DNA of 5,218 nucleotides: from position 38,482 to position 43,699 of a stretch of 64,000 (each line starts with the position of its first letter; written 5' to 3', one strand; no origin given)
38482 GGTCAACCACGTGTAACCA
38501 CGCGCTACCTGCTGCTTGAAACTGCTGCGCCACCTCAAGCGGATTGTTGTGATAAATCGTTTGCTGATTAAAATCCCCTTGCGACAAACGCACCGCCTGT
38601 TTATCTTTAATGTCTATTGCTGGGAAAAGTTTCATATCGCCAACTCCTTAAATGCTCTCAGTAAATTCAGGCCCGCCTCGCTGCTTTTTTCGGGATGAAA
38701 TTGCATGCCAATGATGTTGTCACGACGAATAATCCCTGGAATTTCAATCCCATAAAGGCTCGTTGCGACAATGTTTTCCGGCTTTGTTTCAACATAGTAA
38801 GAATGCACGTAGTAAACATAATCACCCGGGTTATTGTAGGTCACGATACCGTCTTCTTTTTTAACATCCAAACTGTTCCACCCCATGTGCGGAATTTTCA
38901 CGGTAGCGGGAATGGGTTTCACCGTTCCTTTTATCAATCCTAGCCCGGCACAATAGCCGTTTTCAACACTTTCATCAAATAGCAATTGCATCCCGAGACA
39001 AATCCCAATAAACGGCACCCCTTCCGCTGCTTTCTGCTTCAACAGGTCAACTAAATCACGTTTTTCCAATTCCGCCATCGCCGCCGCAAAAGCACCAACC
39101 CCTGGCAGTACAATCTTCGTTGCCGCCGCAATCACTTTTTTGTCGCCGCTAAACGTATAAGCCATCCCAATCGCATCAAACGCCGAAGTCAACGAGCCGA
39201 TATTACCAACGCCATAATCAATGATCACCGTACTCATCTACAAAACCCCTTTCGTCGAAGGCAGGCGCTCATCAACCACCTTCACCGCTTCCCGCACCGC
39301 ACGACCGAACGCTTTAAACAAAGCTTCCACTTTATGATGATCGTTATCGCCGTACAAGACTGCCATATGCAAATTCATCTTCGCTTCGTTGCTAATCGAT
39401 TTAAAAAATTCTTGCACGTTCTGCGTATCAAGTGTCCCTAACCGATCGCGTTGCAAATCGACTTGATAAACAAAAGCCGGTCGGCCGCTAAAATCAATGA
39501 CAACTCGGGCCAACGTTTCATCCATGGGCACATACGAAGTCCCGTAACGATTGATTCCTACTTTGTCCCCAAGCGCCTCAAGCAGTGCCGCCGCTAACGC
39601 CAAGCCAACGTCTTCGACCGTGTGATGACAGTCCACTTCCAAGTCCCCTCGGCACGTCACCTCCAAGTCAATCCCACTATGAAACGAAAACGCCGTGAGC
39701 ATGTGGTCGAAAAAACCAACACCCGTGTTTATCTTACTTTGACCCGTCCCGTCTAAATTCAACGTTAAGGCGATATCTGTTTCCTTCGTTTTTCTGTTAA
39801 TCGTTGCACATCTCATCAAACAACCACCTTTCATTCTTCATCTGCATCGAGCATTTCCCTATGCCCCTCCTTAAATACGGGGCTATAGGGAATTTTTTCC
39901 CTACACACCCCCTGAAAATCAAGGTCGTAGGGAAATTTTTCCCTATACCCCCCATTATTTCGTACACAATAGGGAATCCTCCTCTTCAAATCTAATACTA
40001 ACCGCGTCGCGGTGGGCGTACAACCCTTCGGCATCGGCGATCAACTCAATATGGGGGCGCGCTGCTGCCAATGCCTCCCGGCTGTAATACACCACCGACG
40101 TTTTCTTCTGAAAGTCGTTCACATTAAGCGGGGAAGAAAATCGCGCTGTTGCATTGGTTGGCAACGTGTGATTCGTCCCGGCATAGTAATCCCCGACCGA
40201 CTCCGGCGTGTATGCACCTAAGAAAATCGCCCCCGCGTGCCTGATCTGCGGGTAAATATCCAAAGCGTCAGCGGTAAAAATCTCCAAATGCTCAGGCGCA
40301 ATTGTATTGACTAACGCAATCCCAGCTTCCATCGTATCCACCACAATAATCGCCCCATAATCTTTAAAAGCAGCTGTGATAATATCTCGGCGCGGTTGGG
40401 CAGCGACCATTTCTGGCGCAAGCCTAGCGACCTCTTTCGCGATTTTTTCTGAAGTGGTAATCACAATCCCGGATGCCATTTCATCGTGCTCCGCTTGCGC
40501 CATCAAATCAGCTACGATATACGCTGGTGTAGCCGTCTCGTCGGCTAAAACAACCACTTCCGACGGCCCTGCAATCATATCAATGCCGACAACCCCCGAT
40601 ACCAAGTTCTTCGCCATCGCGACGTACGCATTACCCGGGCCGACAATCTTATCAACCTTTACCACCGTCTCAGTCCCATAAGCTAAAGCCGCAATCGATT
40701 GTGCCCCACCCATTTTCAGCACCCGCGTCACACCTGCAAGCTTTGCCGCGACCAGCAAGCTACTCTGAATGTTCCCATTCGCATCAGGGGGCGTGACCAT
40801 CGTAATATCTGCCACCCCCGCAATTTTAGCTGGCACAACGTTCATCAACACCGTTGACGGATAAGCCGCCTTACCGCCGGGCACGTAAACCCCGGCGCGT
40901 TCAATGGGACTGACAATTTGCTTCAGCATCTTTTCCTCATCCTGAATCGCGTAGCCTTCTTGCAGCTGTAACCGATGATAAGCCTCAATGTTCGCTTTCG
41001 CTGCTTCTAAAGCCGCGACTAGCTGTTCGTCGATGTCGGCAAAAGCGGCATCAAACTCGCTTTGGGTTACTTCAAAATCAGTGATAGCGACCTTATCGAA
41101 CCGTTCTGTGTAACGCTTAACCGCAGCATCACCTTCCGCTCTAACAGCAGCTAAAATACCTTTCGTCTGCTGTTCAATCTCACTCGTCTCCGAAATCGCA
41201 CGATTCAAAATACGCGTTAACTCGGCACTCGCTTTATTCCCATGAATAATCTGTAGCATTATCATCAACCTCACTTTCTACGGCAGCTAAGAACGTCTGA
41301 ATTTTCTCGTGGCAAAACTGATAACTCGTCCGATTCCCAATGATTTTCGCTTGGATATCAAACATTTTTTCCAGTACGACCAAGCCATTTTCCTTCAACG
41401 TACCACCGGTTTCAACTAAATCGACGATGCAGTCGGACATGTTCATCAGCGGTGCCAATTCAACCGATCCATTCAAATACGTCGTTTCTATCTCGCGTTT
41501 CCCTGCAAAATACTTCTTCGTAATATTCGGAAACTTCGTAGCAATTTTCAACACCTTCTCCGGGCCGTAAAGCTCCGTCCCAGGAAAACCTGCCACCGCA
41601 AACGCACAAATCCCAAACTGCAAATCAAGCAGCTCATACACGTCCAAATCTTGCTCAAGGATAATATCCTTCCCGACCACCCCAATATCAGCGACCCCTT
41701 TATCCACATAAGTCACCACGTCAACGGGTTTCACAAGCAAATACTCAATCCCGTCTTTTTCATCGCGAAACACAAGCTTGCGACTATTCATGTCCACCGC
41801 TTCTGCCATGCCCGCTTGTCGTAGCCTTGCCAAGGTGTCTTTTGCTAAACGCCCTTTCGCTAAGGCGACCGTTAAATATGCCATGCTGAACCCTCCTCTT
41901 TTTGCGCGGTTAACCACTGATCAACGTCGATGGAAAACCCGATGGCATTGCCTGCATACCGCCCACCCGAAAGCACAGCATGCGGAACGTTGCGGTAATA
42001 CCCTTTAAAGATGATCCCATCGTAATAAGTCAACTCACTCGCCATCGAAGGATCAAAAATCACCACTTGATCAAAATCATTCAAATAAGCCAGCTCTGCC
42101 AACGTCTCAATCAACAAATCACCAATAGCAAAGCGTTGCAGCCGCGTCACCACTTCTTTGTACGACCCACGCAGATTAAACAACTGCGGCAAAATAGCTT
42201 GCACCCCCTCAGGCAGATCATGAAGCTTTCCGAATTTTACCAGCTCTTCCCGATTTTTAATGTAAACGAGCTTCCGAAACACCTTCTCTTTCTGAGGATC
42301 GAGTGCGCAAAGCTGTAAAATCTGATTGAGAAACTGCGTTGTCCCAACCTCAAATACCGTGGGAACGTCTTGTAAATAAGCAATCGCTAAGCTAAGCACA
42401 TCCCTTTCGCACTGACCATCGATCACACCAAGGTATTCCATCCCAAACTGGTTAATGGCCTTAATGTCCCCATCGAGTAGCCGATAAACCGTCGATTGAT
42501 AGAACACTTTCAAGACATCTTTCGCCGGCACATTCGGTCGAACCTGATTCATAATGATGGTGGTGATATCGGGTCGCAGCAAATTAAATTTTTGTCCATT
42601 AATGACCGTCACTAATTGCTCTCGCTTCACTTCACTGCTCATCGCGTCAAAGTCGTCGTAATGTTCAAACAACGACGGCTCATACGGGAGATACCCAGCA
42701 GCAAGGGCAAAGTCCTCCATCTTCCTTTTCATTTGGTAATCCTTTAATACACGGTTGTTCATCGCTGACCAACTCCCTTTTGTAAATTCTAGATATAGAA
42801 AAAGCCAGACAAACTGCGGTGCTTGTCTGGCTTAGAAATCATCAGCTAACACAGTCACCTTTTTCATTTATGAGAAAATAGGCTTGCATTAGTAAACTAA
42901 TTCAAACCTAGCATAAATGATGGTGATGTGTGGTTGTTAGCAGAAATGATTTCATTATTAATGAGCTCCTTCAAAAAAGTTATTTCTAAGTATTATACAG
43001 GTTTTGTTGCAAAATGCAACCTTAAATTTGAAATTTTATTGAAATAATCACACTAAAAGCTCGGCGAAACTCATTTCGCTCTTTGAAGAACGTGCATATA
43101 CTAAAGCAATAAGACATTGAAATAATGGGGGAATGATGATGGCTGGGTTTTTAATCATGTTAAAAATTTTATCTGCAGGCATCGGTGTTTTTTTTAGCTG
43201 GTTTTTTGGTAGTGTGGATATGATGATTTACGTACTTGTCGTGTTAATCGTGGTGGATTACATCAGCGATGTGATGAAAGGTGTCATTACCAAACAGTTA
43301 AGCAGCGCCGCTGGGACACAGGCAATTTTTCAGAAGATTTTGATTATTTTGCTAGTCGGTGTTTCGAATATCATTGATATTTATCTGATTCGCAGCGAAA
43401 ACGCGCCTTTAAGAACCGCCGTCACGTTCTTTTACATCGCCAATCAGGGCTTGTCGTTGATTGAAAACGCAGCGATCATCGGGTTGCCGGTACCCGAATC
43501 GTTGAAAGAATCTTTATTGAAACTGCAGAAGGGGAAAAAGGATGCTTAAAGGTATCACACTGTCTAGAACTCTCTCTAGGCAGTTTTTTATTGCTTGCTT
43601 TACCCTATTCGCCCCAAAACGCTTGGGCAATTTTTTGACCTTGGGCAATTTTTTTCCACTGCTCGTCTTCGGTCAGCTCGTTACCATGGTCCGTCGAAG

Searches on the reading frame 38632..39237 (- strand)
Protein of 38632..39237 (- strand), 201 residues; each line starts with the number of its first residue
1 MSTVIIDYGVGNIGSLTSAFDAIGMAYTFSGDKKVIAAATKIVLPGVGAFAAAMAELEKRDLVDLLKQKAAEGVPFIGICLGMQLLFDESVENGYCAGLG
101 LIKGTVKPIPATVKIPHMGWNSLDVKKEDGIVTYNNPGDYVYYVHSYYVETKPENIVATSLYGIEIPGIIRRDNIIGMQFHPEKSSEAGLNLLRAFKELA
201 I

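Call 68: search_protein_families(library=pfam, proteins=[window:38632-39237:-], max_evalue=0.01)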
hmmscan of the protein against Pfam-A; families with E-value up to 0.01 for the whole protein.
window:38632-39237:- (201 aa): 4 families
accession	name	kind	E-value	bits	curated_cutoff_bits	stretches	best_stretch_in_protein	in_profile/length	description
PF00117.34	GATase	-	1.1e-22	81.1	22.8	1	5-192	2-182/190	Glutamine amidotransferase class-I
PF07685.20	GATase_3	-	1.8e-05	24.9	27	1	33-105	34-114/196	CobB/CobQ-like glutamine amidotransferase domain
PF07722.19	Peptidase_C26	-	0.00027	21.2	20.5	0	59-86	89-118/219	Peptidase C26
PF01174.25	SNO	-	0.0015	18.8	27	1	36-186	31-173/188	SNO glutamine amidotransferase family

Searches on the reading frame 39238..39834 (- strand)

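Call 68: search_protein_families(library=pfam, proteins=[window:39238-39834:-], max_evalue=0.01)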
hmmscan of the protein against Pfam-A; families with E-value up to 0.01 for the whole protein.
window:39238-39834:- (198 aa): 1 family
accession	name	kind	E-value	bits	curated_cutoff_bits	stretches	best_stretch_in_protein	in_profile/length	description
PF00475.24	IGPD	-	3.2e-65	219.1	27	1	37-180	1-144/144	Imidazoleglycerol-phosphate dehydratase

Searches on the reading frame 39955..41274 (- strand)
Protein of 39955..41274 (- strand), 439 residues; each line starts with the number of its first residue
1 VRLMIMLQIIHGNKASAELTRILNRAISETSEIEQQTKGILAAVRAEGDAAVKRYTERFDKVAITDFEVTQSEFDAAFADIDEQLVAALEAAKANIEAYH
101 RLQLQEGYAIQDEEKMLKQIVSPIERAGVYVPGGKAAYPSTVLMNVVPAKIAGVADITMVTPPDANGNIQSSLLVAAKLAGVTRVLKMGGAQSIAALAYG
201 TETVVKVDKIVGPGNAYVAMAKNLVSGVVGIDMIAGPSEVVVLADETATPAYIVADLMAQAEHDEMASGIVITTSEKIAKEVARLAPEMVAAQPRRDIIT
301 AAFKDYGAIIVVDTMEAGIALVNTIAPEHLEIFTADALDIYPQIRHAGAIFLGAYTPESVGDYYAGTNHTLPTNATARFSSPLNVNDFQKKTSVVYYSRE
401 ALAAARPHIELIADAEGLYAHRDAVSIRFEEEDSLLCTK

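Call 79: search_protein_families(library=pfam, proteins=[window:39955-41274:-], max_evalue=0.0001)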
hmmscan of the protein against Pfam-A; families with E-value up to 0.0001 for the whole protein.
window:39955-41274:- (439 aa): 1 family
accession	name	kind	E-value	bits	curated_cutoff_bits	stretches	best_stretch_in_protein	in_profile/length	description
PF00815.25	Histidinol_dh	-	1.8e-162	541.5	27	1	25-429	3-411/411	Histidinol dehydrogenase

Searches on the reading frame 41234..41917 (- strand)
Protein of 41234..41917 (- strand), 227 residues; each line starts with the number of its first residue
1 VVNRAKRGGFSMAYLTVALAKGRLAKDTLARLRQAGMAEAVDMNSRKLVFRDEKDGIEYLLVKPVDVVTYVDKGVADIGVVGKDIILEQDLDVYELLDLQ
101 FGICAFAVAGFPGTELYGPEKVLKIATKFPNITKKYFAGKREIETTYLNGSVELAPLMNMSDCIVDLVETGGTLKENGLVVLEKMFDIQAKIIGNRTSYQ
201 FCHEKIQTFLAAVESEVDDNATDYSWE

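Call 68: search_protein_families(library=pfam, proteins=[window:41234-41917:-], max_evalue=0.01)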
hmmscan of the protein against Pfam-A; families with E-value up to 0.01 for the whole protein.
window:41234-41917:- (227 aa): 1 family
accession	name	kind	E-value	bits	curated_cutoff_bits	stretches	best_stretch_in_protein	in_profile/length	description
PF01634.23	HisG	-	5.3e-47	160.1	25.5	1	63-214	1-157/158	ATP phosphoribosyltransferase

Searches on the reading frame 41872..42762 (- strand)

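Call 79: search_protein_families(library=pfam, proteins=[window:41872-42762:-], max_evalue=0.0001)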
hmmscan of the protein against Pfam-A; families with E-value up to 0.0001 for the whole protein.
window:41872-42762:- (296 aa): 1 family
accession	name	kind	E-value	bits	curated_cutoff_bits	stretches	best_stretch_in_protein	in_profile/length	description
PF13393.11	tRNA-synt_His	-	1.2e-33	117.1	25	1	10-282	15-307/308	Histidyl-tRNA synthetase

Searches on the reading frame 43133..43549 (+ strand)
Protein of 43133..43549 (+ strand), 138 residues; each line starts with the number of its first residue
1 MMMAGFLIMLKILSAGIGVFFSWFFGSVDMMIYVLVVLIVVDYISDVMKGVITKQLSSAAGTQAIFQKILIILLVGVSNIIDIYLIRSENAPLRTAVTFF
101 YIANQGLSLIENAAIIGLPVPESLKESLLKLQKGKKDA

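Call 79: search_protein_families(library=pfam, proteins=[window:43133-43549:+], max_evalue=0.0001)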
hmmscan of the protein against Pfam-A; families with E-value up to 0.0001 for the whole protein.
window:43133-43549:+ (138 aa): 1 family
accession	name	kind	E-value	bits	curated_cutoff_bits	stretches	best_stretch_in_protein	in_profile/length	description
PF05105.17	Phage_holin_4_1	-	4e-34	117.6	22.2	1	20-132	2-115/116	Bacteriophage holin family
